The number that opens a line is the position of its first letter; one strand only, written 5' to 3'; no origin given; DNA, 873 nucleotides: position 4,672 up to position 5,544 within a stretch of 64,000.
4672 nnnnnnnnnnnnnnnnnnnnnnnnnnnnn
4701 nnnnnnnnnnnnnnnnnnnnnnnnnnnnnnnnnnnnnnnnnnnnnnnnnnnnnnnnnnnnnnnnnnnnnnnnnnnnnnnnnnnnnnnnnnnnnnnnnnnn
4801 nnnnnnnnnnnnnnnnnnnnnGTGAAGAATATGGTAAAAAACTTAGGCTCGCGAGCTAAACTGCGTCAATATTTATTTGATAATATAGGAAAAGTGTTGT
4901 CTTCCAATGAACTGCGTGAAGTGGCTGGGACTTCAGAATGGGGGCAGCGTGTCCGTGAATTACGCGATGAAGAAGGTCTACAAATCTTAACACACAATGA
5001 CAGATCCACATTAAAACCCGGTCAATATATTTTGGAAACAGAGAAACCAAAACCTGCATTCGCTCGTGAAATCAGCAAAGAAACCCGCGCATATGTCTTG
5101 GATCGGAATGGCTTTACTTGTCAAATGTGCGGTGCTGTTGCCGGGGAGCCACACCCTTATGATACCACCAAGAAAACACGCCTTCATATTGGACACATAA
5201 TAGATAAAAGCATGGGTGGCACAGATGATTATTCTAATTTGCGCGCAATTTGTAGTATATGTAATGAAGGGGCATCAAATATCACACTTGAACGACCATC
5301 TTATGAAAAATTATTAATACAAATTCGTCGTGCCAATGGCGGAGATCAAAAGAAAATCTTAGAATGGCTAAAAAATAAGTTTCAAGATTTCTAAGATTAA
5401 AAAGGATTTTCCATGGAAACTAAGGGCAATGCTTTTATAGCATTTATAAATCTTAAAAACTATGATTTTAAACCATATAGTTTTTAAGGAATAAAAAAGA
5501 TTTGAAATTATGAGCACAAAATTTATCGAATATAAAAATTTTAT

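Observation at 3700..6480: AT-rich island: cytosine-5 methyltransferase plus overlapping HNH nuclease plus two uncharacterised ORFs (candidate R-M or novel defence module)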

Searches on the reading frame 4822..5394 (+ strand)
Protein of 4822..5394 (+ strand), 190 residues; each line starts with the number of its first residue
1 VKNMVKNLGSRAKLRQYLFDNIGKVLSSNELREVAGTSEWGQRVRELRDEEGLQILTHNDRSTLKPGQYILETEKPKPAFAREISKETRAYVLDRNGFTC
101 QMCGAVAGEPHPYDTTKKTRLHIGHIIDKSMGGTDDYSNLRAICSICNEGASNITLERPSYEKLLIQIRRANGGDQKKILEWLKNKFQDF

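Call 3: search_protein_families(library=pfam, proteins=[window:4822-5394:+], max_evalue=1)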
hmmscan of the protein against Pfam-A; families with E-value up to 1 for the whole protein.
window:4822-5394:+ (190 aa): 2 families
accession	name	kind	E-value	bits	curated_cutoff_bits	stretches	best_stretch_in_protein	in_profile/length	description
PF01844.29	HNH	-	2.3e-09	37.7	21.4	1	100-150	1-43/47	HNH endonuclease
PF14279.12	HNH_5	-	6.4e-08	32.8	27.5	1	115-151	7-43/56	HNH endonuclease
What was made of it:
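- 4831..5394 (+): R: HNH-family endonuclease, 187 aa (NCBI MDR2685467.1), with an N-terminal conserved domain that I infer binds DNA, followed by a CxxC...H-N-N...CxxC nuclease core. The maximal ORF starts at GTG 4822. Pfam HNH E 2e-9 and HNH_5 E 6e-8 (call 3).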

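Call 4: search_protein_families(library=ncbifam, proteins=[window:4822-5394:+], max_evalue=1)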
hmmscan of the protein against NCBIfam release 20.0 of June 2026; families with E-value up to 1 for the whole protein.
window:4822-5394:+ (190 aa): 2 families
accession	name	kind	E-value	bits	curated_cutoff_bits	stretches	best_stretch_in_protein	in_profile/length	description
NF040563.1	guided_IscB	equivalog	1.5e-12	47.3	175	1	86-159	181-243/314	RNA-guided endonuclease IscB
TIGR00273.1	TIGR00273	equivalog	0.083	11.7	444.8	1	123-173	324-373/432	LutB/LldF family L-lactate oxidation iron-sulfur protein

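Call 5: search_protein_families(library=padloc, proteins=[window:4822-5394:+], max_evalue=1)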
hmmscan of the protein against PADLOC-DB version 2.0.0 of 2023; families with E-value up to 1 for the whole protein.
window:4822-5394:+ (190 aa): 6 families
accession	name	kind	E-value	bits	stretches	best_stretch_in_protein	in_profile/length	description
PDLC03503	REase_II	-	3.6e-10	37.9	1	20-144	30-168/218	Type II restriction enzyme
PDLC03478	REase_II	-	1.2e-06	26.4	1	30-148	40-155/219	Type II restriction enzyme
PDLC02859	DpdF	-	0.00049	16.7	1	92-149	2-50/545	DpdF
PDLC00350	PtuB1|PtuB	-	0.0014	16.6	1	82-153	34-101/224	Unknown function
PDLC03656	mREase_IV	-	0.0019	16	1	88-150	195-254/277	Type IV methyl-directed restriction enzyme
PDLC00642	ZorE2|ZorE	-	0.041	11.3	1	82-149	202-256/283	HNH endonuclease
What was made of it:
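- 4831..5394 (+): PADLOC REase_II PDLC03503 E 4e-10 covering residues 20-144 (call 5).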

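Call 6: search_protein_families(library=phrogs, proteins=[window:4822-5394:+], max_evalue=1)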
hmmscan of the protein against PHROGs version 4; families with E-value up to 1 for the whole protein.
window:4822-5394:+ (190 aa): 40 families (the best 25 are shown)
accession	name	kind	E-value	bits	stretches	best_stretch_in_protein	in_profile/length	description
phrog_14314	-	DNA, RNA and nucleotide metabolism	3.2e-11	45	1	84-162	3-72/252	HNH endonuclease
phrog_1271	-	DNA, RNA and nucleotide metabolism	8.6e-11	42.8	1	83-169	252-332/361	HNH endonuclease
phrog_6050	-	DNA, RNA and nucleotide metabolism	9.3e-11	42.2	1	86-155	300-361/402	HNH endonuclease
phrog_589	-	DNA, RNA and nucleotide metabolism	2.1e-10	41.6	1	85-149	79-136/179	HNH endonuclease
phrog_2118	-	DNA, RNA and nucleotide metabolism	2.6e-10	41.3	1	80-157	159-227/301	HNH endonuclease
phrog_16726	-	DNA, RNA and nucleotide metabolism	6.7e-10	40.2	1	85-159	81-148/308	HNH endonuclease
phrog_2214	-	DNA, RNA and nucleotide metabolism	8.5e-10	39.3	1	81-155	177-240/429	HNH endonuclease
phrog_16986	-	unknown function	1.2e-08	35.9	1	82-158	5-72/248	-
phrog_7785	-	DNA, RNA and nucleotide metabolism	1.9e-08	35.4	1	76-155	49-116/147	HNH endonuclease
phrog_333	-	DNA, RNA and nucleotide metabolism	2.9e-08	35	1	81-148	18-75/138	HNH endonuclease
phrog_5718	-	DNA, RNA and nucleotide metabolism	4.3e-08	33.6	1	68-155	99-177/394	HNH endonuclease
phrog_144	-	DNA, RNA and nucleotide metabolism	5.2e-08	33.7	1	86-161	73-142/175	HNH endonuclease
phrog_119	-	DNA, RNA and nucleotide metabolism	1e-07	32.2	1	6-150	117-253/443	HNH endonuclease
phrog_740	-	DNA, RNA and nucleotide metabolism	2.9e-06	27.5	1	82-149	23-82/332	HNH endonuclease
phrog_8660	-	DNA, RNA and nucleotide metabolism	3.8e-06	28.2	1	81-151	108-176/196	HNH endonuclease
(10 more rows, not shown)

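Call 7: search_solved_structures(query=window:4822-5394:+, max_evalue=1, show_alignments=2)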
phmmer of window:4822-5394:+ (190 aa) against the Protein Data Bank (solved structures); distinct sequences matched with E-value up to 1: 6.
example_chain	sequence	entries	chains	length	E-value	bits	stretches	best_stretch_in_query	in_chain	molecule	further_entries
6ghc_A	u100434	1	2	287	0.017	18.3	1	71-163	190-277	5-methylcytosine-specific restriction enzyme A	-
8zq9_B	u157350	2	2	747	0.083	16.1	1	120-158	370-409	a protein | HNH nuclease domain-containing protein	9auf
8w2z_A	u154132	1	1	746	0.083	16.1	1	120-158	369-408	HNH nuclease domain-containing protein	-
8w2s_A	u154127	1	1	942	0.11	15.7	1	120-158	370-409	HNH nuclease domain-containing protein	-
9lgi_A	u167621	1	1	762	0.14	15.3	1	120-152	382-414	HNH nuclease domain-containing protein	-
9tz5_x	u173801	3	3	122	0.87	12.8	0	18-56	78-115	Large ribosomal subunit protein uL14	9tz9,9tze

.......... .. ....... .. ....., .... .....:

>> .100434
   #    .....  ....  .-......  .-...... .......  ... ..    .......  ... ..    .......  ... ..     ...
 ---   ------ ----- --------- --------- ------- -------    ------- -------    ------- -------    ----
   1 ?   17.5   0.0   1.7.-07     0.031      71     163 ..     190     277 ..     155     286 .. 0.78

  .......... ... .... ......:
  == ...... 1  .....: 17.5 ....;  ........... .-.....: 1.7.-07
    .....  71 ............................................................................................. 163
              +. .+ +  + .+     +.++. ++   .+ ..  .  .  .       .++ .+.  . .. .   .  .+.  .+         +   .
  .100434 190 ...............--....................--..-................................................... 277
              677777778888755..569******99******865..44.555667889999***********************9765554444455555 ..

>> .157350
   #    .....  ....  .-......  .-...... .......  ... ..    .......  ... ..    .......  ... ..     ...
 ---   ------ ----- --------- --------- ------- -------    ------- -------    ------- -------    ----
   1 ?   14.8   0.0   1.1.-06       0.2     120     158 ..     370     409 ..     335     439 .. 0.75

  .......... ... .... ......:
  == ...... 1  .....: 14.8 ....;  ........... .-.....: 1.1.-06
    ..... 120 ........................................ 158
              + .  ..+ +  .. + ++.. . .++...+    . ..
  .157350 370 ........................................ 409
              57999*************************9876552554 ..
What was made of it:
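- On Type II R-M system (m5C methyltransferase + HNH endonuclease): No solved restriction enzyme was matched; the best hit is the McrA HNH domain at E 0.017 (call 7).
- On Type IV McrA-like methyl-dependent nuclease: The N-terminal domain gives no match (call 7).
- Closest known: Type II restriction-modification systems that pair an m5C methyltransferase with an HNH. Different: No close homology to any solved or gold-standard restriction enzyme was detectable here (calls 5, 7).
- The PADLOC REase_II match is only 38 bits, and the best solved-structure match is the HNH domain of McrA at E 0.017 (calls 5, 7). The best solved-structure match is the HNH domain of E. coli McrA (E 0.017, call 7). 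Only the HNH core aligns with McrA; the N-terminal domain does not (call 7).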

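Call 18: find_homologous_proteins(query=window:4822-5394:+, max_evalue=0.001)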
Query window:4822-5394:+ (190 aa): 7797 proteins with E <= 0.001 among 7895 candidates; the best 120 are listed.
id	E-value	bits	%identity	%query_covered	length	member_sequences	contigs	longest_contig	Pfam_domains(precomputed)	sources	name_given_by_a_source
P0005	1.1e-107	376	86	97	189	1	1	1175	PF01844.30,PF14279.13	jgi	jgi:hypothetical protein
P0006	9.4e-105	366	86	97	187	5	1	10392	PF01844.30,PF14279.13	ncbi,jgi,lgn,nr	ncbi:MAG: HNH endonuclease [Rickettsiales bacterium]|jgi:hypothetical protein|nr:HNH endonuclease [R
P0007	1.0e-102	360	84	98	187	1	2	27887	PF01844.30,PF14279.13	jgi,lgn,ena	-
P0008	1.7e-96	339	79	97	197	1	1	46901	PF01844.30,PF14279.13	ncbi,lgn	ncbi:MAG: HNH endonuclease signature motif containing protein [Syntrophomonas sp.]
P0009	2.1e-96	339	80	96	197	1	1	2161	PF01844.30,PF14279.13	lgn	-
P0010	4.0e-96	338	83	95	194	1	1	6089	PF01844.30,PF14279.13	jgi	jgi:hypothetical protein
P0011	4.7e-96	338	79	97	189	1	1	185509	PF01844.30,PF14279.13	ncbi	-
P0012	7.1e-96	337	80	96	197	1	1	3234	PF01844.30,PF14279.13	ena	-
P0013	1.0e-95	337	80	96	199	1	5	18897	PF01844.30,PF14279.13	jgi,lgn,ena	-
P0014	1.2e-95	337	81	94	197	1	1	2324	PF01844.30,PF14279.13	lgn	-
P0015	1.9e-95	336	79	96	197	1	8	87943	PF01844.30,PF14279.13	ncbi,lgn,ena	-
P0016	1.9e-95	336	79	96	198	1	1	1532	PF01844.30,PF14279.13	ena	-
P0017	2.0e-95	336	79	97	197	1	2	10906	PF01844.30,PF14279.13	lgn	-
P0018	2.0e-95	336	79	96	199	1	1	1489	PF01844.30,PF14279.13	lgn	-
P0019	2.7e-95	336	80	96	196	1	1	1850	PF01844.30,PF14279.13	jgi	jgi:hypothetical protein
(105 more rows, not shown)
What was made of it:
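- The HNH family is very large: 7797 hits (call 18). One JGI record names a homologue McrA (call 18).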

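Call 19: find_related_loci(query=window:4822-5394:+, collection=genome_contigs, flank=7000)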
Query window:4822-5394:+ (190 aa) in genome_contigs; peptide patterns used: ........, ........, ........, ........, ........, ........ (x = any residue, [..] = any of these).
600 stretches matched a pattern (row limit reached: there are more); 525 encode a relative of the query (tblastn E <= 1e-3); the best 80 are kept; 80 distinct loci.
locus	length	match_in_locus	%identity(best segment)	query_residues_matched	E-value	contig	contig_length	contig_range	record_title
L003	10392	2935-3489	86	5-189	1e-110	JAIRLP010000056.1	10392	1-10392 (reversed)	MAG: Rickettsiales bacterium isolate Cc175_bin55 k119_2182141, whole genome shotgun sequence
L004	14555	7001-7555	79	6-190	8e-102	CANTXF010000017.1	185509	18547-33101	MAG: uncultured Deferribacterales bacterium isolate dsm_us_coassembly__bin31 genome assembly, contig: dsm_us_coassembly_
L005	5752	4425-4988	78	2-189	4e-102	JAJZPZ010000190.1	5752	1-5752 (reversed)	MAG: Nitrospirae bacterium isolate SKS1.bin28 NODE_24691_length_5752_cov_1.825600, whole genome shotgun sequence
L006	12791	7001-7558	78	2-187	2e-101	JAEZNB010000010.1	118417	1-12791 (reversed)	MAG: Bacillota bacterium isolate OH_CFB_136 k127_1583860, whole genome shotgun sequence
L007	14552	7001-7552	79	4-187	2e-101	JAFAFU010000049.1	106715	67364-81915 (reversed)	MAG: Bacillota bacterium isolate OH_SBlB_19 k127_295058, whole genome shotgun sequence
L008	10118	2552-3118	78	2-189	4e-101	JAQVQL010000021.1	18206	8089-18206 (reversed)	MAG: Herbinix sp. isolate STF1_226 NODE_7848_length_18206_cov_3.695171_Sandtown_F1, whole genome shotgun sequence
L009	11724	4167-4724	78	2-187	5e-101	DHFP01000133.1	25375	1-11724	MAG TPA_asm: Clostridiales bacterium UBA4821 UBA4821_contig_57461, whole genome shotgun sequence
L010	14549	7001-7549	79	5-187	5e-100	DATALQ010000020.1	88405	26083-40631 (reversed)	MAG TPA_asm: Clostridia bacterium isolate SMAG_U6968 k141_811562, whole genome shotgun sequence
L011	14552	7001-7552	77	4-187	3e-98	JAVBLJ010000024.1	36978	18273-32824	MAG: Eubacteriales bacterium isolate EPI_MAG_00020 c_000001848849, whole genome shotgun sequence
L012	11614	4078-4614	78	9-187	4e-97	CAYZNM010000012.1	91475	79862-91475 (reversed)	MAG TPA_asm: uncultured Eubacteriales bacterium isolate SRP242652_co1_111 genome assembly, contig: NODE_224_length_91475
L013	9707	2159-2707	76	4-187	1e-96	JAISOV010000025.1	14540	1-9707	MAG: Clostridium sp. isolate Iy174_bin59 k119_2986298, whole genome shotgun sequence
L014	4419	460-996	79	9-187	8e-97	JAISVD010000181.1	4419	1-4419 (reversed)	MAG: Spirochaetaceae bacterium isolate Mx356_bin16 k119_988502, whole genome shotgun sequence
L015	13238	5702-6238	77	9-187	3e-96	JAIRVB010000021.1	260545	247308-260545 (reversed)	MAG: Chitinispirillales bacterium isolate Ehx436_bin27 k119_1098080, whole genome shotgun sequence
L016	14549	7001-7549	77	5-187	6e-96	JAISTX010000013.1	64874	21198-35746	MAG: Eubacteriales Family XIII. Incertae Sedis bacterium isolate Md513_bin44 k119_353257, whole genome shotgun sequence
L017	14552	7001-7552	73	4-187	3e-95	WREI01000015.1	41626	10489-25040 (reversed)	MAG: Clostridiales bacterium isolate Lab288P3bin85 Ga0123353_10000677, whole genome shotgun sequence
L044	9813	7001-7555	74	4-187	3e-92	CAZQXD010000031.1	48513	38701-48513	MAG TPA_asm: uncultured Candidatus Competibacteraceae bacterium isolate SRP334346_co1_74 genome assembly, contig: NODE_7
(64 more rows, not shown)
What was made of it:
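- Closest known: Type II restriction-modification systems that pair an m5C methyltransferase with an HNH. Different: The endonuclease is unusually well conserved (70-86% identity) across phyla among the sampled loci, though those loci were selected by HNH similarity (calls 18, 19).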

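Call 42: search_dna_similar(query=window:4822-5394:+, collection=plasmids, mode=protein, max_rows=15)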
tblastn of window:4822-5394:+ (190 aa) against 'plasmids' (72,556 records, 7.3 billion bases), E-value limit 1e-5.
Records with a match: 12; places in all: 13; records where one place covers at least 80% of the query: 1.
Best place of each record, by identity: 60-80% 1; <60% 11.
By first word of the organism name: Leptospira 3; Acidithiobacillus 1; Pandoraea 1; Sphingomonas 1; Rhodococcus 1; Priestia 1; Streptomyces 1; Halolamina 1; Halorussus 1; Mycobacterium 1.
By predicted mobility (MOB-suite, as given by PLSDB): non-mobilizable 9; mobilizable 2; conjugative 1.
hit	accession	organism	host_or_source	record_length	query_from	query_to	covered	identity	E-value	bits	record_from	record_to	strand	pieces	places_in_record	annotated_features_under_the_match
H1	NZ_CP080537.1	Acidithiobacillus ferriphilus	-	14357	6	187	96%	69.9%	7e-83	273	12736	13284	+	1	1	HNH endonuclease signature motif containing protein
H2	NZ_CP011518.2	Pandoraea oxalativorans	-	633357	13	149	72%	37.4%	5e-20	94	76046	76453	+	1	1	vsr: DNA mismatch endonuclease Vsr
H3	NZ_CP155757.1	Sphingomonas parapaucimobilis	Chinese cabbage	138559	1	149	78%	34.0%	2e-17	86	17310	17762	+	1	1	HNH endonuclease signature motif containing protein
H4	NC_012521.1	Rhodococcus opacus B4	-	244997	42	189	78%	32.3%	1e-16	84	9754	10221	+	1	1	HNH endonuclease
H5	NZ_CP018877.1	Priestia megaterium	Camellia oleifera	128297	5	153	78%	31.8%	8e-10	64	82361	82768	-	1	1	HNH endonuclease signature motif containing protein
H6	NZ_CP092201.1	Leptospira weilii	Homo sapiens,blood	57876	81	165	45%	40.0%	4e-6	54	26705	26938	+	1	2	HNH endonuclease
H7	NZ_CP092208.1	Leptospira weilii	Homo sapiens,blood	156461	81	165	45%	40.0%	4e-6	54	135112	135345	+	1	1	HNH endonuclease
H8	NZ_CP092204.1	Leptospira weilii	Homo sapiens,blood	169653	81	165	45%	40.0%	4e-6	54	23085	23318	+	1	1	HNH endonuclease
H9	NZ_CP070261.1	Streptomyces californicus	DSMZ Isolate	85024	81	177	51%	29.9%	3e-6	54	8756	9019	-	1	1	HNH endonuclease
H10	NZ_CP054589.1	Halolamina sp. CBA1230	solar salt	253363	89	150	33%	41.9%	5e-6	53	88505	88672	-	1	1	sulfite exporter TauE/SafE family protein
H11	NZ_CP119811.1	Halorussus caseinilyticus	cell culture,coastal saline-alkali land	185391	11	104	49%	26.6%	2e-6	54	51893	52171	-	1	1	HNH endonuclease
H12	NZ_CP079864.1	Mycobacterium sp. SMC-2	Homo sapiens,sputum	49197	84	157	39%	32.4%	8e-6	52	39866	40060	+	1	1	HNH endonuclease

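Call 43: search_dna_similar(query=window:4822-5394:+, collection=phages, mode=protein, max_rows=15)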
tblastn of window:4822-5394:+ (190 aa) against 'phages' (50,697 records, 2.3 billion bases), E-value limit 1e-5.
Records with a match: 62; places in all: 63; records where one place covers at least 80% of the query: 1.
Best place of each record, by identity: <60% 62.
By first word of the organism name: Vibrio 18; Moraxella 14; Gordonia 13; Cyanophage 5; Synechococcus 3; Escherichia 2; Mycobacterium 2; Haloarcula 2; Arthrobacter 1; Blautia 1; and 1 more.
By host as written in the record: - 17; Moraxella catarrhalis 14; Gordonia terrae 3612 9; Parasynechococcus marenigrum WH 8102 3; Vibrio crassostreae 2; Gordonia terrae CAG3 2; Escherichia coli 2; Gordonia westfalica NRRL B-24152 2; and 8 more.
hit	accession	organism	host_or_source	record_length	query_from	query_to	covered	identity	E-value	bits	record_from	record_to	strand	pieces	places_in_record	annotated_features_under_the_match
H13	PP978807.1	Arthrobacter phage Soondubu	Arthrobacter sulfureus ATCC 19098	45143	6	183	94%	28.9%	7e-15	77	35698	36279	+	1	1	43: HNH endonuclease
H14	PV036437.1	Blautia phage NatCom_27009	Blautia sp.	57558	9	150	75%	35.9%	1e-14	77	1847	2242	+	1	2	HNH endonuclease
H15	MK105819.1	Synechococcus phage S-H1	Synechococcus sp. WH 7803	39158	76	171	51%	39.6%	5e-8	57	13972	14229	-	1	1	hypothetical protein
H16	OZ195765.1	Vibrio phage D65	Seawater and oysters mix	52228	82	160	42%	44.3%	2e-7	56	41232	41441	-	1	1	hypothetical protein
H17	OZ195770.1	Vibrio phage D59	Seawater and oysters mix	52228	82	160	42%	44.3%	2e-7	56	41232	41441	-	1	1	hypothetical protein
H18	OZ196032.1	Vibrio phage D173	Seawater and oysters mix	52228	82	160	42%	44.3%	2e-7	56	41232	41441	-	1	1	hypothetical protein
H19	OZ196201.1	Vibrio phage D68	Seawater and oysters mix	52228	82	160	42%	44.3%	2e-7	56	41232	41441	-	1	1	hypothetical protein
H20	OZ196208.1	Vibrio phage D57 g1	Seawater and oysters mix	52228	82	160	42%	44.3%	2e-7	56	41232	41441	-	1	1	hypothetical protein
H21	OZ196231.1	Vibrio phage D195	Seawater and oysters mix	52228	82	160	42%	44.3%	2e-7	56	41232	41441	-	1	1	hypothetical protein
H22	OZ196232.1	Vibrio phage D198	Seawater and oysters mix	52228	82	160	42%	44.3%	2e-7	56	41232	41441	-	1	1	hypothetical protein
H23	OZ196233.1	Vibrio phage D193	Seawater and oysters mix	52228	82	160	42%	44.3%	2e-7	56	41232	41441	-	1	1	hypothetical protein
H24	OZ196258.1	Vibrio phage D190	Seawater and oysters mix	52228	82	160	42%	44.3%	2e-7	56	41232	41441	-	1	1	hypothetical protein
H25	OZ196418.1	Vibrio phage D150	Seawater and oysters mix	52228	82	160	42%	44.3%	2e-7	56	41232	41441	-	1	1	hypothetical protein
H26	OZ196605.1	Vibrio phage D199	Seawater and oysters mix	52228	82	160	42%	44.3%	2e-7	56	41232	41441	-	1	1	hypothetical protein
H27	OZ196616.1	Vibrio phage D194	Seawater and oysters mix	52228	82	160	42%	44.3%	2e-7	56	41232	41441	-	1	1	hypothetical protein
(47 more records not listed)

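Call 44: get_annotated_region(hit=H1, flank=4000)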
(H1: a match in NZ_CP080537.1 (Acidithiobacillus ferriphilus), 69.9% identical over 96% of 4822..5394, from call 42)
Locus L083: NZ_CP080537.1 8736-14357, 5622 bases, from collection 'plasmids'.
description: Acidithiobacillus ferriphilus strain GT2 plasmid pGT2, complete sequence
organism: Acidithiobacillus ferriphilus (NCBI taxid 1689834)
taxonomy: Bacteria; Pseudomonadota; Acidithiobacillia; Acidithiobacillales; Acidithiobacillaceae; Acidithiobacillus; Acidithiobacillus ferriphilus
host: -; source: -; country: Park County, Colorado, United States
typing (MOB-suite, as given by PLSDB): non-mobilizable
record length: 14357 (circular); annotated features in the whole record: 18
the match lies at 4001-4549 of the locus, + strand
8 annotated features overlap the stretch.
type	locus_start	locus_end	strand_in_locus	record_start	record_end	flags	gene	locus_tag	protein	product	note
CDS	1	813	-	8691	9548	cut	-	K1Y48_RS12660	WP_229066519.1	replication initiator protein A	-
CDS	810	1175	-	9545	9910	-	-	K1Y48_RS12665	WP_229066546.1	helix-turn-helix domain-containing protein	-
CDS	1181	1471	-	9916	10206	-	-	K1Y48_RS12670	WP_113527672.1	DUF6516 family protein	-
CDS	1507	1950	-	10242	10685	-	-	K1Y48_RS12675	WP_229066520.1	hypothetical protein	-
CDS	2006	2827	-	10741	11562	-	-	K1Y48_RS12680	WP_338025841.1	tyrosine-type recombinase/integrase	GO:0015074 - DNA integration [Evidence IEA]; GO:0006310 - DNA recombination [Evidence IEA]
CDS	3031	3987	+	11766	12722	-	-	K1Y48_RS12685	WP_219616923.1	DNA cytosine methyltransferase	-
CDS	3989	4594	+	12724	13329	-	-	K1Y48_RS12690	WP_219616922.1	HNH endonuclease signature motif containing protein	-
CDS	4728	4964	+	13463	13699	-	-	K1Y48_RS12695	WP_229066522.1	hypothetical protein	-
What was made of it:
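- It also sits on a 14-kb Acidithiobacillus plasmid next to an integrase (calls 19, 44).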
